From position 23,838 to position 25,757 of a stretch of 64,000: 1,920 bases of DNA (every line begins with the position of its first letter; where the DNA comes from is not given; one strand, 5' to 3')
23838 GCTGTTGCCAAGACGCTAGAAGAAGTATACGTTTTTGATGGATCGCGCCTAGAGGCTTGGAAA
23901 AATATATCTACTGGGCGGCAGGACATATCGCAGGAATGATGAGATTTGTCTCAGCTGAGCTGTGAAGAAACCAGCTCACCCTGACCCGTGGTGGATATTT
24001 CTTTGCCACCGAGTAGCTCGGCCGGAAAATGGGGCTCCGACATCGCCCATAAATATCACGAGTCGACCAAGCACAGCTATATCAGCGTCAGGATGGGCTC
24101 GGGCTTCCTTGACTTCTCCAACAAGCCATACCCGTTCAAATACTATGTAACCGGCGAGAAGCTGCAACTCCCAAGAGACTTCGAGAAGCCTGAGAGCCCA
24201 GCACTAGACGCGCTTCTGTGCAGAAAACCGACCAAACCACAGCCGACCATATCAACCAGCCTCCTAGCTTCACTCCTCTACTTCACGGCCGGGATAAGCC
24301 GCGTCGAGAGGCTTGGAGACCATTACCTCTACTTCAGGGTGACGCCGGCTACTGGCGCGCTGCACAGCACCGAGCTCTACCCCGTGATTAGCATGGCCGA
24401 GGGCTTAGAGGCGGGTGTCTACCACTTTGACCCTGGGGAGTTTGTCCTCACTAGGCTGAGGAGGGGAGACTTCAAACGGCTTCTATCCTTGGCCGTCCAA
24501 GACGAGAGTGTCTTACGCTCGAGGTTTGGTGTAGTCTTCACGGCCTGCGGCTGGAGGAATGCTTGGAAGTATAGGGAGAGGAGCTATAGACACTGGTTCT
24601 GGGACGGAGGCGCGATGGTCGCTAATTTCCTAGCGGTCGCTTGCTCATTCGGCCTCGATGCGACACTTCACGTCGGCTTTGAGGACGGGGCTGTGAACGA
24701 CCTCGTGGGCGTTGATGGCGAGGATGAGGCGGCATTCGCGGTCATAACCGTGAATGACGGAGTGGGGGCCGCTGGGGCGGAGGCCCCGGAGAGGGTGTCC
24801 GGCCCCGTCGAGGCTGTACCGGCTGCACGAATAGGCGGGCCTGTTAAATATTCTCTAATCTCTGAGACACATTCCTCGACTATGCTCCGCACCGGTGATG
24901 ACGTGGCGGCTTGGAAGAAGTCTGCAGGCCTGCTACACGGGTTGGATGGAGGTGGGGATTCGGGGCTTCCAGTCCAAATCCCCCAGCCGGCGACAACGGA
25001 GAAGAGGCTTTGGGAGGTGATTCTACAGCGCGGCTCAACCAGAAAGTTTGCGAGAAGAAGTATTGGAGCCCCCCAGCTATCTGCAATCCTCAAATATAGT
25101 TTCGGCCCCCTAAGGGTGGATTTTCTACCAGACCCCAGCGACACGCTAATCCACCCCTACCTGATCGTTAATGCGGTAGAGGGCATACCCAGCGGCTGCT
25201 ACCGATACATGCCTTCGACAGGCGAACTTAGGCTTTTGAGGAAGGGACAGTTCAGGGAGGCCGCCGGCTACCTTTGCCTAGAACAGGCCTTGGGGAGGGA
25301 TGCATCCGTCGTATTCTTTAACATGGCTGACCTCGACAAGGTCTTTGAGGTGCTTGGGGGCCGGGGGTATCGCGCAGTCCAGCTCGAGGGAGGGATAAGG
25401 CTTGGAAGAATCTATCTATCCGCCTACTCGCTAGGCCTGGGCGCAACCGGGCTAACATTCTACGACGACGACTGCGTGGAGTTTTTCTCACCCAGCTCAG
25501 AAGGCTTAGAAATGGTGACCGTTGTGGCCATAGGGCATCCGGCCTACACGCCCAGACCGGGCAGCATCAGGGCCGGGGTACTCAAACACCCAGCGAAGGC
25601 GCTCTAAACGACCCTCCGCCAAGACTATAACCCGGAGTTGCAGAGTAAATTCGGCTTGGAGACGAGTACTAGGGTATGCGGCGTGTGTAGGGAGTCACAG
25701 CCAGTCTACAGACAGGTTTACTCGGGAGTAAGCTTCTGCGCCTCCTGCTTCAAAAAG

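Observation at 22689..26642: ThiI, a two-domain SagB/nitroreductase-type dehydrogenase, and a TtuA/NcsA-type tRNA 2-thiolase in one tight co-directional cluster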

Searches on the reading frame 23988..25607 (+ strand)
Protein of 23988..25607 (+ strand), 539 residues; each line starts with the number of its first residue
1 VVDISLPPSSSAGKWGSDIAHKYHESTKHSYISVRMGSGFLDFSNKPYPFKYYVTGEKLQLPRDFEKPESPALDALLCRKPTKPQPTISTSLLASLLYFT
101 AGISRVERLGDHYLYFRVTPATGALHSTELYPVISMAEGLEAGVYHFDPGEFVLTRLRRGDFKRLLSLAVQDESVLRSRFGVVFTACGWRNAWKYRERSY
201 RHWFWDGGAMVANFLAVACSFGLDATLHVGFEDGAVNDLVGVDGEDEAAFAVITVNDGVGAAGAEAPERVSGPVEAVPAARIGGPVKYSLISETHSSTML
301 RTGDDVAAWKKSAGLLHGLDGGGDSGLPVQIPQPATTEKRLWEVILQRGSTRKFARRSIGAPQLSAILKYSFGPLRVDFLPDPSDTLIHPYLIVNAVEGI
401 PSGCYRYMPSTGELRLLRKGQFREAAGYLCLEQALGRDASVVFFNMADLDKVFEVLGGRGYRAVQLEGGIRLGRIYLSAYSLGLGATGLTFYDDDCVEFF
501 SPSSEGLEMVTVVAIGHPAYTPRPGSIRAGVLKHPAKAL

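Call 3: search_protein_families(library=pfam, proteins=[window:23988-25607:+], max_evalue=0.01)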
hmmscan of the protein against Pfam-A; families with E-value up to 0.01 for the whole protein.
window:23988-25607:+ (539 aa): 1 family
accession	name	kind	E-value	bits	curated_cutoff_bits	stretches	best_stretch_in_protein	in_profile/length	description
PF00881.29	Nitroreductase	-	2.1e-10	41.5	23.5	2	187-254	99-164/167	Nitroreductase family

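Call 4: search_protein_families(library=ncbifam, proteins=[window:23988-25607:+], max_evalue=0.01)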
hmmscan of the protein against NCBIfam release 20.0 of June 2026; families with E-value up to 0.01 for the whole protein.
window:23988-25607:+ (539 aa): 2 families
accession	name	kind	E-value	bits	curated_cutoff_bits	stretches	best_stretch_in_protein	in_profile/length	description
TIGR03605.1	antibiot_sagB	domain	1e-46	158.6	78.4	2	93-255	5-171/173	SagB family peptide dehydrogenase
TIGR04511.1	SagB_rel_DH_2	exception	6.6e-26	91.2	240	2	58-254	163-365/380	putative peptide maturation dehydrogenase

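Call 5: find_homologous_proteins(query=window:23988-25607:+, max_evalue=0.00001)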
Query window:23988-25607:+ (539 aa): 5348 proteins with E <= 0.00001 among 8000 candidates; the best 120 are listed.
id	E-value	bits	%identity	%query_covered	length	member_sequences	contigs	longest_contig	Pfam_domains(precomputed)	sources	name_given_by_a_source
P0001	0.0e+0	1225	100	99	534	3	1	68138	PF00881.30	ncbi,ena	-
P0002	0.0e+0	1060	86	99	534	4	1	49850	PF00881.30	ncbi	ncbi:MAG: SagB/ThcOx family dehydrogenase [Nitrososphaerota archaeon]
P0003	0.0e+0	1055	85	99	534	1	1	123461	PF00881.30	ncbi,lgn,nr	ncbi:hypothetical protein HRbin02_00304 [Candidatus Calditenuaceae archaeon HR02]|nr:hypothetical pr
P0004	1.2e-297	1006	81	99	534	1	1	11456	PF00881.30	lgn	-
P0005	4.5e-287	971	78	99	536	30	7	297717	PF00881.30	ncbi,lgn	ncbi:MAG: SagB/ThcOx family dehydrogenase [Nitrososphaerota archaeon]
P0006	2.0e-239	814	68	98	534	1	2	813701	PF00881.30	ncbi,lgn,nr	ncbi:MAG: SagB/ThcOx family dehydrogenase [Nitrososphaerota archaeon]|nr:SagB/ThcOx family dehydroge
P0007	3.7e-218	744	63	98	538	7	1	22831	PF00881.30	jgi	-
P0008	1.2e-180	620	54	99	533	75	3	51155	PF00881.30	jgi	-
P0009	1.6e-179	616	54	97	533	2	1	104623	PF00881.30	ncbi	-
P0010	1.1e-177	610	54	97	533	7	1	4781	PF00881.30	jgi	jgi:SagB-type dehydrogenase family enzyme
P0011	3.6e-154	533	50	96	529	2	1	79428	PF00881.30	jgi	-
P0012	9.1e-147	508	48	97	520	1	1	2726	PF00881.30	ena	-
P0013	1.6e-141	491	49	97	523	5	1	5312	PF00881.30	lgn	-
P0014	3.6e-141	490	47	97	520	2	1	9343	PF00881.30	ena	-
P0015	4.9e-141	489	46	97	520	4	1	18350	PF00881.30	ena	-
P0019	3.0e-139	483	48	96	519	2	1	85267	PF00881.30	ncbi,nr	ncbi:hypothetical protein HRbin01_01132 [archaeon HR01]|nr:hypothetical protein HRbin01_01132 [archa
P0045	1.4e-129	452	48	95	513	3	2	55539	PF00881.30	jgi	-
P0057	2.1e-126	441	47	94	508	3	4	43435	PF00881.30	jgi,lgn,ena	-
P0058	3.6e-126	440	45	96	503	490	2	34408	PF00881.30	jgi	jgi:SagB-type dehydrogenase family enzyme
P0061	5.1e-126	440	47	95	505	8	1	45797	PF00881.30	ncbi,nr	ncbi:MAG: SagB/ThcOx family dehydrogenase [Candidatus Caldarchaeum sp.]|nr:SagB/ThcOx family dehydro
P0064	9.8e-126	439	45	94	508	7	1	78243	PF00881.30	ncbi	ncbi:MAG: SagB/ThcOx family dehydrogenase [Candidatus Caldarchaeum sp.]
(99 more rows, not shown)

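Call 8: find_related_loci(query=A1, collection=genome_contigs, flank=10000)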
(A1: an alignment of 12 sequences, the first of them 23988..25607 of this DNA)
Query A1 (539 aa) in genome_contigs; peptide patterns used: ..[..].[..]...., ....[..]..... (x = any residue, [..] = any of these).
599 stretches matched a pattern (row limit reached: there are more); 595 encode a relative of the query (tblastn E <= 1e-3); the best 80 are kept; 80 distinct loci.
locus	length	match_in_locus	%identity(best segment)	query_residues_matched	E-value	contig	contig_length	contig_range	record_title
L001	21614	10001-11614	86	2-539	0e+0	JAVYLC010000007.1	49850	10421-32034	MAG: Nitrososphaerota archaeon isolate BF2_201808_bins_8 BF2_201808_bins_8_scaffold_7, whole genome shotgun sequence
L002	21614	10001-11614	78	2-539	0e+0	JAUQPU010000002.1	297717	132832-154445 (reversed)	MAG: Thermoproteota archaeon isolate JZ-1.bins.71.201901 NODE_8_length_297717_cov_61.640885, whole genome shotgun sequen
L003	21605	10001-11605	53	4-539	4e-172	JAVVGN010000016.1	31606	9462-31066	MAG: Candidatus Caldarchaeales archaeon isolate PSS.bin.6 NODE_145_length_31606_cov_32.799024, whole genome shotgun sequ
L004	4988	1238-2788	46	18-537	4e-148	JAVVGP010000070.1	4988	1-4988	MAG: Thermoproteota archaeon isolate PSS.bin.9 NODE_2909_length_4988_cov_121.543483, whole genome shotgun sequence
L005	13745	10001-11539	46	20-537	6e-146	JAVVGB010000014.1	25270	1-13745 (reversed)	MAG: Thermoproteota archaeon isolate PSS.bin.16 NODE_218_length_25270_cov_98.404997, whole genome shotgun sequence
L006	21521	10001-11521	47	18-530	2e-145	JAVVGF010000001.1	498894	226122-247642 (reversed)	MAG: Thermoproteota archaeon isolate PSS.bin.2 NODE_1_length_498894_cov_42.326468, whole genome shotgun sequence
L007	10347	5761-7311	46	14-535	1e-143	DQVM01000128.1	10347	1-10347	MAG TPA_asm: Candidatus Caldarchaeum subterraneum isolate SZUA-1515 k95_409694, whole genome shotgun sequence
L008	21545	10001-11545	47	13-534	6e-140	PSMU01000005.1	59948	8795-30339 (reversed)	MAG: Nitrososphaerota archaeon isolate ERB_5_1 NODE_70_length_59948_cov_9.133716, whole genome shotgun sequence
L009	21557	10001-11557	47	13-536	2e-137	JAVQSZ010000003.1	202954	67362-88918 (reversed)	MAG: Nitrososphaerota archaeon isolate SKYBB_hs_bin131 NODE_3_length_202954_cov_1036.867825, whole genome shotgun sequen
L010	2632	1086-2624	46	18-537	1e-144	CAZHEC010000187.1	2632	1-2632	MAG TPA_asm: uncultured Nitrososphaeria archaeon isolate SRP163575_co2_204 genome assembly, contig: NODE_53703_length_26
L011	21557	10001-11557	46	13-536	4e-133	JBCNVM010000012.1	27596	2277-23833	MAG: Candidatus Caldarchaeales archaeon isolate DT_Bin_10 contig12, whole genome shotgun sequence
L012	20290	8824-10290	45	20-531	2e-132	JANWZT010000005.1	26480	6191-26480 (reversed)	MAG: Candidatus Caldarchaeum sp. isolate SKYG24 NODE_5_length_26480_cov_2.879521, whole genome shotgun sequence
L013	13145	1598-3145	45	20-537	4e-131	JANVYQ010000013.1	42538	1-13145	MAG: Candidatus Pelearchaeum maunauluense isolate 146_bin.21 NODE_455_length_42538_cov_5.753068, whole genome shotgun se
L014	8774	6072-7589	44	20-527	5e-129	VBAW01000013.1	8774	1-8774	MAG: Candidatus Bathyarchaeota archaeon isolate BA_2 14_0929_02_20cm_scaffold_11280_e:1243, whole genome shotgun sequenc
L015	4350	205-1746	43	16-534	1e-128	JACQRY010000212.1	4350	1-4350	MAG: Thaumarchaeota archaeon isolate NC_groundwater_1371_Ag_S-0.2um_48_37 S_p2_S4_coassembly_k141_3322048, whole genome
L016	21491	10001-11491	45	20-531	4e-126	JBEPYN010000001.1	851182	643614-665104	MAG: Nitrososphaerota archaeon isolate 03V1_S199.concoct.093 NODE_4_length_851182_cov_7.010482, whole genome shotgun seq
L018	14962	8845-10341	47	20-531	8e-125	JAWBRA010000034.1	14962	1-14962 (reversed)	MAG: Candidatus Caldarchaeum sp. isolate JZ-1_201705_bins_59 JZ-1_201705_bins_59_scaffold_34, whole genome shotgun seque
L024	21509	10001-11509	42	20-527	6e-121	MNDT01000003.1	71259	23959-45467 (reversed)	MAG: archaeon 13_2_20CM_2_53_6 13_2_20cm_2_scaffold_266, whole genome shotgun sequence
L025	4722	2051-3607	39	18-533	1e-121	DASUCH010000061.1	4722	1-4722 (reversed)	MAG TPA_asm: Nitrososphaeraceae archaeon isolate SMAG_U2544 k141_649719, whole genome shotgun sequence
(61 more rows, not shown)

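Call 12: search_solved_structures(query=A1, max_evalue=0.01, show_alignments=2)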
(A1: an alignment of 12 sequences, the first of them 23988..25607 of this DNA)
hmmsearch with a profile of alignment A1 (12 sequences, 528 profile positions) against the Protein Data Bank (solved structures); distinct sequences matched with E-value up to 0.01: 14.
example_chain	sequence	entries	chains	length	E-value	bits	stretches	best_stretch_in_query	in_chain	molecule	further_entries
3eo7_A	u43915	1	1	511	9.4e-78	265.2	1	4-506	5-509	Putative Nitroreductase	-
8pz5_A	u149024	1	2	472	9.3e-15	57.3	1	64-246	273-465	SagB-type dehydrogenase domain protein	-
5lq4_B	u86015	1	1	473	9.4e-15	57.3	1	64-246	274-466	CyaGox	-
6gos_C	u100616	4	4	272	1.5e-14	56.6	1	106-243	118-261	Microcin B17-processing protein McbC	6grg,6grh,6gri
5lq4_A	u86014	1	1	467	1.5e-14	56.6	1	105-240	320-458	CyaGox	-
7ly7_B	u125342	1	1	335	8.5e-11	44.2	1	299-475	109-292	BmdC, Oxidase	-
7ly4_A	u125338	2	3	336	8.6e-11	44.2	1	299-475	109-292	BmdC, Oxidase | BmdC, NRPS oxidase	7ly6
7ly5_B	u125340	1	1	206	2.3e-10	42.7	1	325-475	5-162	BmdC, oxidase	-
3hoi_A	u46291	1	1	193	3.2e-06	29.1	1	317-467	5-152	FMN-dependent nitroreductase BF3017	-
3hj9_A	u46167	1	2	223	1e-05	27.4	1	315-480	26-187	Oxidoreductase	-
8cqs_A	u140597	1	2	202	1.3e-05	27.1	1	320-440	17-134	Nitroreductase-like protein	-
5uu6_A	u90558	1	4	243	2.1e-05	26.4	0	328-362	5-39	NADPH-flavin oxidoreductase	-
1bkj_A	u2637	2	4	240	3.9e-05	25.5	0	195-304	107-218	NADPH-FLAVIN OXIDOREDUCTASE | FLAVIN REDUCTASE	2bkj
4dn2_A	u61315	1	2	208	0.0019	19.9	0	311-360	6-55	Nitroreductase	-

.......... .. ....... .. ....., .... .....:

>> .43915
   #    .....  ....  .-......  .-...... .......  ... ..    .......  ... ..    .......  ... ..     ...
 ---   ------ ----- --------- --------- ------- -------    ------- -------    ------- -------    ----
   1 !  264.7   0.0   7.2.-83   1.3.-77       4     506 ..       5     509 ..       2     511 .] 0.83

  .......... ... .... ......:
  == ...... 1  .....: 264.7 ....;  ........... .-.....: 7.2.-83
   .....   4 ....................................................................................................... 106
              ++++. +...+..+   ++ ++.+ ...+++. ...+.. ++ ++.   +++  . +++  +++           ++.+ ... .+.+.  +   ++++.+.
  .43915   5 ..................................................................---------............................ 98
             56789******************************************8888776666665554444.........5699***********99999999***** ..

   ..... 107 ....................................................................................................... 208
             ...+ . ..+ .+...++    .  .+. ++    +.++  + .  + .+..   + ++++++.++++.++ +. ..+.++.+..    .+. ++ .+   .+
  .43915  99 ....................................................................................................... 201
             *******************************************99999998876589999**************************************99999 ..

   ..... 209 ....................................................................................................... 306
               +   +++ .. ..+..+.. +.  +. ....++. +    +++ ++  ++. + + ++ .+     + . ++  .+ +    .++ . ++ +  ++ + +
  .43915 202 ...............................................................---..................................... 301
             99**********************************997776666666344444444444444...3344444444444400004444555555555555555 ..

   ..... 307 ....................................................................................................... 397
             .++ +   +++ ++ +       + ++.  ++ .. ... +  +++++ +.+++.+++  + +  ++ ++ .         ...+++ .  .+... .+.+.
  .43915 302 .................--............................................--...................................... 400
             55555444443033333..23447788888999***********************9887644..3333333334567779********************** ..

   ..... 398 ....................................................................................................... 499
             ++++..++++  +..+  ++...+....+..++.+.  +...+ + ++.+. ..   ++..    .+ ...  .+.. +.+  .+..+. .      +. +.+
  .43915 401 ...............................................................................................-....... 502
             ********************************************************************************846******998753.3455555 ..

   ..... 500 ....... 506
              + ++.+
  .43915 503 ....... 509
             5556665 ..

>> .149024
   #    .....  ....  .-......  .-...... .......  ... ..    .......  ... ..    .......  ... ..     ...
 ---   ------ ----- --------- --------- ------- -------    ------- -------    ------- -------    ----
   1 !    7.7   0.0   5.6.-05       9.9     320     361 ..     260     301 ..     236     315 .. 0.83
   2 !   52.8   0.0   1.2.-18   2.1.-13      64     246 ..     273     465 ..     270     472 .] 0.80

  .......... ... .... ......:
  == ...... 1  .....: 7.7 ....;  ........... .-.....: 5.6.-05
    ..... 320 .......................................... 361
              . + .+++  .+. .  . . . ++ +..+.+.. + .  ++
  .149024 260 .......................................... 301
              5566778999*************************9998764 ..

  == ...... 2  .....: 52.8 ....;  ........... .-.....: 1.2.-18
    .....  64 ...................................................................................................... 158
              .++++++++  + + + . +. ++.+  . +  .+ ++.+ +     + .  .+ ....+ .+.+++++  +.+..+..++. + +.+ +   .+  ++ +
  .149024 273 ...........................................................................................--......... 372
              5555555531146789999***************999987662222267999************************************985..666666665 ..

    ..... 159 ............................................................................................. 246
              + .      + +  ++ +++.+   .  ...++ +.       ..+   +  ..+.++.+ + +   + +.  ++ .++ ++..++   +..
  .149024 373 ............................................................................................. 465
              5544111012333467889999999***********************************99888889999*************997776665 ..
